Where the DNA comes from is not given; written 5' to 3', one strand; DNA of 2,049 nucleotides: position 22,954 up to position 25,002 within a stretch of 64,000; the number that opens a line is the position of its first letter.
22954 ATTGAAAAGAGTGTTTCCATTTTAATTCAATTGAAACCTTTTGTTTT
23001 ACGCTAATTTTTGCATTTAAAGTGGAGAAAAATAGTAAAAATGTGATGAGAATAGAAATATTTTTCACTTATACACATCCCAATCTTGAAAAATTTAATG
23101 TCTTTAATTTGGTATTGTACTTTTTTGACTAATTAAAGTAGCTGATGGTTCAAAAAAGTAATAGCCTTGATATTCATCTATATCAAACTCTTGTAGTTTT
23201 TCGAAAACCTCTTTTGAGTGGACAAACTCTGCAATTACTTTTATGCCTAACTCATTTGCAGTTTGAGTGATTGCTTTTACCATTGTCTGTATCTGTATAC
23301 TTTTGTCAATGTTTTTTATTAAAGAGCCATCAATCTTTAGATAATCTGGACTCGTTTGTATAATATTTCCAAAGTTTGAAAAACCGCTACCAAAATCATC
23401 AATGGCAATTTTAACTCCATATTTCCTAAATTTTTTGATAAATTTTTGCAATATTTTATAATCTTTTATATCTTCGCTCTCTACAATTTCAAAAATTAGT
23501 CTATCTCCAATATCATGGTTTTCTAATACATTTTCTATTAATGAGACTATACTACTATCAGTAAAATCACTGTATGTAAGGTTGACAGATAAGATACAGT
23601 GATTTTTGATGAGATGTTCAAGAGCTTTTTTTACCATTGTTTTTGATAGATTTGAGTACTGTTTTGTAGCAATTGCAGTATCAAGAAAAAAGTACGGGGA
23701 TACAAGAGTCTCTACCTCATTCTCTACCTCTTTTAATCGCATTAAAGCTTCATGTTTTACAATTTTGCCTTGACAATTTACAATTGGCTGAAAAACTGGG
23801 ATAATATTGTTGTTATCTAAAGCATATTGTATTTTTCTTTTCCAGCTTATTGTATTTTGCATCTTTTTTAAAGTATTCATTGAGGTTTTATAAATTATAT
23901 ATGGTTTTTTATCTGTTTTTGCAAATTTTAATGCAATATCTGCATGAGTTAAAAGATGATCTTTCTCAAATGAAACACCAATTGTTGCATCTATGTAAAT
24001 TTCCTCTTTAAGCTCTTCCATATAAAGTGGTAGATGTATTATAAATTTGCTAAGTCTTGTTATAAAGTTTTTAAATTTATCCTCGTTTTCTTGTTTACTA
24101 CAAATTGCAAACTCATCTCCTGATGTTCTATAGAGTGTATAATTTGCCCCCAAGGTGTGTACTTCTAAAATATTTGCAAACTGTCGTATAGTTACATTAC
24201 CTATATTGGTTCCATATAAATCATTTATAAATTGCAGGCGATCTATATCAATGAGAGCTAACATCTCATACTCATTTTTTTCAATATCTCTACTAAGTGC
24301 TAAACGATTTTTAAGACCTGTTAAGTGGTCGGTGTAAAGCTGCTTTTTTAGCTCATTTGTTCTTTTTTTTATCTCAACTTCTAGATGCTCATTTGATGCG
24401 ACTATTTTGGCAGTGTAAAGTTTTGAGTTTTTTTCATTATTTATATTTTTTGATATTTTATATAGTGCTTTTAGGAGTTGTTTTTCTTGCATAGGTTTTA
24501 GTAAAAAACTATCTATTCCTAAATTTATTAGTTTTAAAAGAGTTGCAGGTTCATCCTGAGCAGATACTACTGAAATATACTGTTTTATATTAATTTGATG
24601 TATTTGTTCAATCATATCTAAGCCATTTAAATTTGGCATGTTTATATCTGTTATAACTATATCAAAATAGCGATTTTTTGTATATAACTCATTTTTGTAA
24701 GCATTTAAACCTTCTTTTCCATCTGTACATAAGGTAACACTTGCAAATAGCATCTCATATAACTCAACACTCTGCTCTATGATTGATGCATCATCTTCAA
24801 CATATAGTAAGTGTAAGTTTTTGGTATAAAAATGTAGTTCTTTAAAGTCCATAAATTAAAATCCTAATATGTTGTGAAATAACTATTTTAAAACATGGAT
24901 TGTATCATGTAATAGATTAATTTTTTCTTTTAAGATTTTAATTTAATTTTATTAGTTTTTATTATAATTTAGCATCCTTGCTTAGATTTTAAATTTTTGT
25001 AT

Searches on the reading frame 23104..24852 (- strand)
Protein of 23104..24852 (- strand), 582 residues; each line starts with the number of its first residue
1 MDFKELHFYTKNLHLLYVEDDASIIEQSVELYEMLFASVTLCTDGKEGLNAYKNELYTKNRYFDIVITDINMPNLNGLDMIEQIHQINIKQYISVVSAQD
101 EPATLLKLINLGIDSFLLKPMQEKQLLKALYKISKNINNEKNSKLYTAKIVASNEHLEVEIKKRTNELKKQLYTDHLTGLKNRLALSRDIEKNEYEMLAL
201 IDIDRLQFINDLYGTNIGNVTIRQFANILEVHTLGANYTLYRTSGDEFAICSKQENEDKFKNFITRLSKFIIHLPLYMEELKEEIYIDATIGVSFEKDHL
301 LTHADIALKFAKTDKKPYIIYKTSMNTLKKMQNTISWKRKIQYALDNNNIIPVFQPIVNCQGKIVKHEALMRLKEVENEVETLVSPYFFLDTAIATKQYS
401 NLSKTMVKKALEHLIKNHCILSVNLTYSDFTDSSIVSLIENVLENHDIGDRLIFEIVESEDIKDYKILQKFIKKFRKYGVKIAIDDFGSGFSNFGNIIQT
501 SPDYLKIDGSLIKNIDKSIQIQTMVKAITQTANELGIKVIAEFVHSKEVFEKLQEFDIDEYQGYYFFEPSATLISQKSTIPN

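Call 89: search_protein_families(library=pfam, proteins=[window:23104-24852:-], max_evalue=0.00001)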
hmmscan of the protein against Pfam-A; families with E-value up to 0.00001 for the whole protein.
window:23104-24852:- (582 aa): 3 families
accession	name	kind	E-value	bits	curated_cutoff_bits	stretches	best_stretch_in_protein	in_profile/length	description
PF00563.25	EAL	-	7.3e-55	186.3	31.3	1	339-569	2-236/236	EAL domain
PF00072.30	Response_reg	-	3.8e-20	72.6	30.2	1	16-130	2-110/111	Response regulator receiver domain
PF00990.26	GGDEF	-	2.1e-18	67.1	23.8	1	173-315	2-158/161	Diguanylate cyclase, GGDEF domain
